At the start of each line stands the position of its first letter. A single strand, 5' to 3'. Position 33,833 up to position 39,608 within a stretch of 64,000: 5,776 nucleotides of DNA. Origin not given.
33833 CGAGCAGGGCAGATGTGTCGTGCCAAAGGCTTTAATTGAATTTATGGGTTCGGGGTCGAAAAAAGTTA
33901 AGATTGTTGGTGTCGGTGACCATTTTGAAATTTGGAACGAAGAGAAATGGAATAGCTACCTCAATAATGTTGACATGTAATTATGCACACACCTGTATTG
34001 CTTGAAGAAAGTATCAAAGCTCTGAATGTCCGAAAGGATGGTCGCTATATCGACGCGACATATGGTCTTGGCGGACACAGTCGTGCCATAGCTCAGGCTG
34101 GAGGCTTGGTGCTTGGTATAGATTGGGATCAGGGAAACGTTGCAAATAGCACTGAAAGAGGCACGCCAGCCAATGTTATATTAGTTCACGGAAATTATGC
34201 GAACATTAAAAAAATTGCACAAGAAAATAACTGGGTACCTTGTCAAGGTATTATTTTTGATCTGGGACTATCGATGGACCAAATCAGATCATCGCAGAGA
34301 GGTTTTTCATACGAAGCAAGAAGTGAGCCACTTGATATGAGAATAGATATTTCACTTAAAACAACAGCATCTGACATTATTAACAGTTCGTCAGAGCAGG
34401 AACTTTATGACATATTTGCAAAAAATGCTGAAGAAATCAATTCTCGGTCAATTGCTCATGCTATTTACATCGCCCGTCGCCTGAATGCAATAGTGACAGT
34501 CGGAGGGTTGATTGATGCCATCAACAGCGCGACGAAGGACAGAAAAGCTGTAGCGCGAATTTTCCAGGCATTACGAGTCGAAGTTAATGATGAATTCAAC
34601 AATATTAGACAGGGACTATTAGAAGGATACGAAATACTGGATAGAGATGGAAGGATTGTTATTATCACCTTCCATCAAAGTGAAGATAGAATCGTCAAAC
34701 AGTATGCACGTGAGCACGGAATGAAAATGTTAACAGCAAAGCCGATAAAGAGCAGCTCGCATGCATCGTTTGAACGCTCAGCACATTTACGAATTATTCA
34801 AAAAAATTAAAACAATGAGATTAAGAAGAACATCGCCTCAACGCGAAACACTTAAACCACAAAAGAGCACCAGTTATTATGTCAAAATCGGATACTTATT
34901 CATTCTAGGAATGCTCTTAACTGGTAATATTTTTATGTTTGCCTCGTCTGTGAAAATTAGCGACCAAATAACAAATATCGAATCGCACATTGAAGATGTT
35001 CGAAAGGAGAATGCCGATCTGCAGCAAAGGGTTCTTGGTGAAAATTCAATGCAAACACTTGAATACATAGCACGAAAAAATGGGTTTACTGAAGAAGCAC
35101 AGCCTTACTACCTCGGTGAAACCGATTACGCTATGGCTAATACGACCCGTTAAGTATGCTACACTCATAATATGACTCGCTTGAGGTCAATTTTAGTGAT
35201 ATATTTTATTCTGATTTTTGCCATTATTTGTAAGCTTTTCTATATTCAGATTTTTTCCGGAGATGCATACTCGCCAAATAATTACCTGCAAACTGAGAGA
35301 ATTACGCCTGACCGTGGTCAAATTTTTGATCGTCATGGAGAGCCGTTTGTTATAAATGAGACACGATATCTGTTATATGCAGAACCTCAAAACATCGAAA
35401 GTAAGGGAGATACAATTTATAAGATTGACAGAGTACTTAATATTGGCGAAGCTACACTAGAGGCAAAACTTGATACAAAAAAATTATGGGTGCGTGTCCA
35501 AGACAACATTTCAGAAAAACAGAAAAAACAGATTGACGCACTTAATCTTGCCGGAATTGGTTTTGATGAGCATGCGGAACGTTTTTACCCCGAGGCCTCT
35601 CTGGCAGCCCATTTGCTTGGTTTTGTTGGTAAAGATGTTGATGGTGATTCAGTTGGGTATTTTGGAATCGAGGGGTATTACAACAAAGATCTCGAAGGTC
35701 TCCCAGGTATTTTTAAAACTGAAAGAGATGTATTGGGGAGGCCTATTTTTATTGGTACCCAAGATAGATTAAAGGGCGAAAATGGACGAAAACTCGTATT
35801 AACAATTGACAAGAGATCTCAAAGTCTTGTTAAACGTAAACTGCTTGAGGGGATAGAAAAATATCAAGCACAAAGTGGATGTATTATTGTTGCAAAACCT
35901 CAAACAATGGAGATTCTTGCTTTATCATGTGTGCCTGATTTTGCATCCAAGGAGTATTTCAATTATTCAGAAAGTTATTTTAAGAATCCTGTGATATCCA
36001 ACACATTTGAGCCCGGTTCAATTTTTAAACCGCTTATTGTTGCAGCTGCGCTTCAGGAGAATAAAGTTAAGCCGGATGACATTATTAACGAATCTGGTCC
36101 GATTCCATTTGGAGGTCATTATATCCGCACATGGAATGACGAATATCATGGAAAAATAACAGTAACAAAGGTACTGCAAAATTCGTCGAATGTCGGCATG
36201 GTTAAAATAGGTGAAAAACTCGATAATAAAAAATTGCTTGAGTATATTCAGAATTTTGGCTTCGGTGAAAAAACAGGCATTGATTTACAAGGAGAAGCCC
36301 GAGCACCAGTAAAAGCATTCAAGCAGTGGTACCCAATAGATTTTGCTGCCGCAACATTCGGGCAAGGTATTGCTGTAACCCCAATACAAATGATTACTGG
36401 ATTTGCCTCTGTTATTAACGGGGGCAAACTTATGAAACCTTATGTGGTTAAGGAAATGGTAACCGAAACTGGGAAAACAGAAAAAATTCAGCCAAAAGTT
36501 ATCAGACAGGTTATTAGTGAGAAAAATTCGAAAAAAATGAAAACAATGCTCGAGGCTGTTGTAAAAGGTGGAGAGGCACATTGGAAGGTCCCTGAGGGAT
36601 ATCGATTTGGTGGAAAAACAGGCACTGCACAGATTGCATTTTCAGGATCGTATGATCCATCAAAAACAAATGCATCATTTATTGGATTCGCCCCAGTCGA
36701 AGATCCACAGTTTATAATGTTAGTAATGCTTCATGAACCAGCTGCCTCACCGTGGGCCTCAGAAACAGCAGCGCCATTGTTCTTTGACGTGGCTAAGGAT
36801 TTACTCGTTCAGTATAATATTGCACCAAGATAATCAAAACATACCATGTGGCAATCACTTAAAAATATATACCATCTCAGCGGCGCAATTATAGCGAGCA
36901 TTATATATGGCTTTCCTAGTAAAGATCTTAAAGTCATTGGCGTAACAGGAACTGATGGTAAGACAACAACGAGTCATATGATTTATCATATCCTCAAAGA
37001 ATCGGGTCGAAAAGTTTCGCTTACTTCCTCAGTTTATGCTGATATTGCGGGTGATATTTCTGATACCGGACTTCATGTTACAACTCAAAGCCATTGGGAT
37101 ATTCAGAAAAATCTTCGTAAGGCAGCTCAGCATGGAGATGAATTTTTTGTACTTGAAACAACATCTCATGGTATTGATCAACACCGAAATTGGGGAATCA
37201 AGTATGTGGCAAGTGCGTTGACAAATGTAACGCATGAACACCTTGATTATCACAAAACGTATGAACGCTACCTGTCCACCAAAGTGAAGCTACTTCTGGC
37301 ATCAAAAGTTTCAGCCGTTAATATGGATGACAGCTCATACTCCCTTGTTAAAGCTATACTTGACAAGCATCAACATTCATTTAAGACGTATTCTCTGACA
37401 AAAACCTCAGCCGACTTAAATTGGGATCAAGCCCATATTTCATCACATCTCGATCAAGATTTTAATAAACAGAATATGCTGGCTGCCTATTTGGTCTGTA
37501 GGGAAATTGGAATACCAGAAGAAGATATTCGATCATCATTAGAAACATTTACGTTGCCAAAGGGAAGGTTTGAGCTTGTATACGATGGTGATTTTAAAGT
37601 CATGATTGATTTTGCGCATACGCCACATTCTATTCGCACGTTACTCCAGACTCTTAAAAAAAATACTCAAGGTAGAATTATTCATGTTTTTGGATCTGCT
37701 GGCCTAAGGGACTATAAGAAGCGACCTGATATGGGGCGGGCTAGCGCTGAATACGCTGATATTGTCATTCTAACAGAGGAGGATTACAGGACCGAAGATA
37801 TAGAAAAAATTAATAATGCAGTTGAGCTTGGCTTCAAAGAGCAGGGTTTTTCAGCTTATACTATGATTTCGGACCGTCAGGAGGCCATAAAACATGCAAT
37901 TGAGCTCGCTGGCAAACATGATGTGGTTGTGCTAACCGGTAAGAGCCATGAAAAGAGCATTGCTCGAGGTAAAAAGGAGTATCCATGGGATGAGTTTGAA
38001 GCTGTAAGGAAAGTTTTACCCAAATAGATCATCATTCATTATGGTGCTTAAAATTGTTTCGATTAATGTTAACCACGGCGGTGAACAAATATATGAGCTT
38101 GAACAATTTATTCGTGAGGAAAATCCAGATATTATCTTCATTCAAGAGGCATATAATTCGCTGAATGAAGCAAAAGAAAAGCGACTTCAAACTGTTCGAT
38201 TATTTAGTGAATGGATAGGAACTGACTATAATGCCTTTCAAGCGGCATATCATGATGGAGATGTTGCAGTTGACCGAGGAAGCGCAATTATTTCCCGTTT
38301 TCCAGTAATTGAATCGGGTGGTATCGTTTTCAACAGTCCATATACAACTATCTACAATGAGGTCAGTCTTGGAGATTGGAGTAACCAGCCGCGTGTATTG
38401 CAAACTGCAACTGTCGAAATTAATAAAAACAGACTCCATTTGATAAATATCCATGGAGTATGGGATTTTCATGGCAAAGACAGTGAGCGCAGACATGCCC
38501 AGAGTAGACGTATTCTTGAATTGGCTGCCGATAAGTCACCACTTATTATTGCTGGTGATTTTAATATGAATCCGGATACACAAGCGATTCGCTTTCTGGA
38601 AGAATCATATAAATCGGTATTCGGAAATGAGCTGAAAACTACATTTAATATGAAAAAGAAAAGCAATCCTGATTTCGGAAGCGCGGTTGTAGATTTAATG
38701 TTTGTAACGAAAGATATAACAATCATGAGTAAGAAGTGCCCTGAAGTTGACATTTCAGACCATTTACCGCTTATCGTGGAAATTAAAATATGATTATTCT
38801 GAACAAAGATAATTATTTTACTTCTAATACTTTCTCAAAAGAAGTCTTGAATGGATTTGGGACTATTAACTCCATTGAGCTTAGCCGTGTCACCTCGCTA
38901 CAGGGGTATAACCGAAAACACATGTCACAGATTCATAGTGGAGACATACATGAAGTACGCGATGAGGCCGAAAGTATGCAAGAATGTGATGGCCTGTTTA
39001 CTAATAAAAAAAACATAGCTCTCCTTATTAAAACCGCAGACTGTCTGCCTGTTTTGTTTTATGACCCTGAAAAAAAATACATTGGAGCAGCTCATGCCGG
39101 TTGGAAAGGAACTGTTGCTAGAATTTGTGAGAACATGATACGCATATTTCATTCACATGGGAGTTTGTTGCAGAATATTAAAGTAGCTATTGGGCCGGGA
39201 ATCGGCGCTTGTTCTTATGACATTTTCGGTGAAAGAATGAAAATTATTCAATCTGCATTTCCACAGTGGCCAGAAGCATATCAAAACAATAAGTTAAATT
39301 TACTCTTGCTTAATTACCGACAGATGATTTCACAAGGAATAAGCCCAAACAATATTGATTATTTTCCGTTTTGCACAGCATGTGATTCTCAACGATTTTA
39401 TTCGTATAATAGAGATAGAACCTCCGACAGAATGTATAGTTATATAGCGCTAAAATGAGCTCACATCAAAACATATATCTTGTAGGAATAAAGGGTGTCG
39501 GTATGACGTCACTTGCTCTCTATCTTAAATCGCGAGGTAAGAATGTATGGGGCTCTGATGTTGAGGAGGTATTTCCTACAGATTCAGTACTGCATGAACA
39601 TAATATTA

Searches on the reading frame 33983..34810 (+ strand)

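Call 70: search_protein_families(library=pfam, proteins=[window:33983-34810:+], max_evalue=0.00001)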
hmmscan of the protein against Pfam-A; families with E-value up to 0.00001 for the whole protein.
window:33983-34810:+ (275 aa): 1 family
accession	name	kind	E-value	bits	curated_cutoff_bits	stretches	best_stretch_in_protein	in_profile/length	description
PF01795.25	Methyltransf_5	-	1.9e-65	221.8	27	1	2-256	4-267/309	MraW methylase family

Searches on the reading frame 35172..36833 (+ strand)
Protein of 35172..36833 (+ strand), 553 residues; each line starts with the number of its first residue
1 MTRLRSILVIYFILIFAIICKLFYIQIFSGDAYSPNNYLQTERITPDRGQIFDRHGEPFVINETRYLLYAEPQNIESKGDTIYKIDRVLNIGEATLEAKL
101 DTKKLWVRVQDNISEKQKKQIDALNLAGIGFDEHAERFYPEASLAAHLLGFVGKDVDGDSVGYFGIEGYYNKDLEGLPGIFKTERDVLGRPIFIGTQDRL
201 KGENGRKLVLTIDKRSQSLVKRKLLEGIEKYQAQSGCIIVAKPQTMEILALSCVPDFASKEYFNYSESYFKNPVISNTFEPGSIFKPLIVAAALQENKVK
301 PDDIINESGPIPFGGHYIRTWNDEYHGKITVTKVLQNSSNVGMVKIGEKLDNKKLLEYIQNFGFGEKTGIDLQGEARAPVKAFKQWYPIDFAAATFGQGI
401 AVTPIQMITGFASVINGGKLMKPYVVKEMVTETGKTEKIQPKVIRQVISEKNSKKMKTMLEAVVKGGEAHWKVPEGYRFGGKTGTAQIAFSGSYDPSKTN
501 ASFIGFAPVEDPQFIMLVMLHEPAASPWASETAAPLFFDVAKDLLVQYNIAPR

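Call 70: search_protein_families(library=pfam, proteins=[window:35172-36833:+], max_evalue=0.00001)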
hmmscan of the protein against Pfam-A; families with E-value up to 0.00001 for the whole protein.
window:35172-36833:+ (553 aa): 2 families
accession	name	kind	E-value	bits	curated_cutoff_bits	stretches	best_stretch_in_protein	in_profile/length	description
PF00905.27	Transpeptidase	-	1.4e-71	241.6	22.1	1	236-540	1-297/299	Penicillin binding protein transpeptidase domain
PF03717.20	PBP_dimer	-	4.8e-23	82.9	24.4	1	44-192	2-176/180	Penicillin-binding Protein dimerisation domain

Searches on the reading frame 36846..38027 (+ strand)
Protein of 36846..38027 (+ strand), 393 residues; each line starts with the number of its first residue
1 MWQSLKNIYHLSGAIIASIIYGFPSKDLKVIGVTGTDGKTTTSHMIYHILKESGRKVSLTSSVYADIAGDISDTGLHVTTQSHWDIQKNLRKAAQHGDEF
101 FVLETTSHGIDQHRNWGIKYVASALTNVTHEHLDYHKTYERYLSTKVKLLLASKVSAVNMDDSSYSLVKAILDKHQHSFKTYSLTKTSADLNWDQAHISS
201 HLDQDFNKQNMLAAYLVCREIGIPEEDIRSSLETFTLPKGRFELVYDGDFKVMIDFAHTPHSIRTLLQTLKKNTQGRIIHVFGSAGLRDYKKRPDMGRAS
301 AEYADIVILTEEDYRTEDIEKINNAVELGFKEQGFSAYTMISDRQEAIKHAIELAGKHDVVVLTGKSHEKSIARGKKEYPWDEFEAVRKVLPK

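Call 70: search_protein_families(library=pfam, proteins=[window:36846-38027:+], max_evalue=0.00001)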
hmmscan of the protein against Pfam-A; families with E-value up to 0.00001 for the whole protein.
window:36846-38027:+ (393 aa): 2 families
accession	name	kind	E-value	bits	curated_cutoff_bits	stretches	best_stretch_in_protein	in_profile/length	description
PF08245.18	Mur_ligase_M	-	2.4e-34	119.5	24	1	33-201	1-164/200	Mur ligase middle domain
PF02875.26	Mur_ligase_C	-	6.2e-31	108.3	28.4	1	240-366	1-126/127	Mur ligase, glutamate ligase domain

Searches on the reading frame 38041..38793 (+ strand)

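Call 70: search_protein_families(library=pfam, proteins=[window:38041-38793:+], max_evalue=0.00001)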
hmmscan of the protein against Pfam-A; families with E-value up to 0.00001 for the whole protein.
window:38041-38793:+ (250 aa): 1 family
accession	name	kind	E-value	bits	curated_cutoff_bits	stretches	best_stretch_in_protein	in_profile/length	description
PF03372.29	Exo_endo_phos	-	1.6e-18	67.7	24.5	1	7-241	2-225/225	Endonuclease/Exonuclease/phosphatase family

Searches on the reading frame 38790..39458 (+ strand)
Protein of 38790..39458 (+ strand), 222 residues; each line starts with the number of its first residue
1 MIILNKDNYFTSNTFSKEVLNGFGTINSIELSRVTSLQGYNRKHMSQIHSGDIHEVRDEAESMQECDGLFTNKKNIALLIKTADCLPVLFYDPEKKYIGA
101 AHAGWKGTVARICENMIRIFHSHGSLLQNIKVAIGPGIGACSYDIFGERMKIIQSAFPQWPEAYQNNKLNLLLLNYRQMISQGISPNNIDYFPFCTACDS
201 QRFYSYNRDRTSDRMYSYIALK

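Call 70: search_protein_families(library=pfam, proteins=[window:38790-39458:+], max_evalue=0.00001)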
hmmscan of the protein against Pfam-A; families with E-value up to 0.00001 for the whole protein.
window:38790-39458:+ (222 aa): 1 family
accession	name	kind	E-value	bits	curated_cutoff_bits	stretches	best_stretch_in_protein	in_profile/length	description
PF02578.20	Cu-oxidase_4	-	2.2e-49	168.5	22.9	1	40-219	44-237/238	Multi-copper polyphenol oxidoreductase laccase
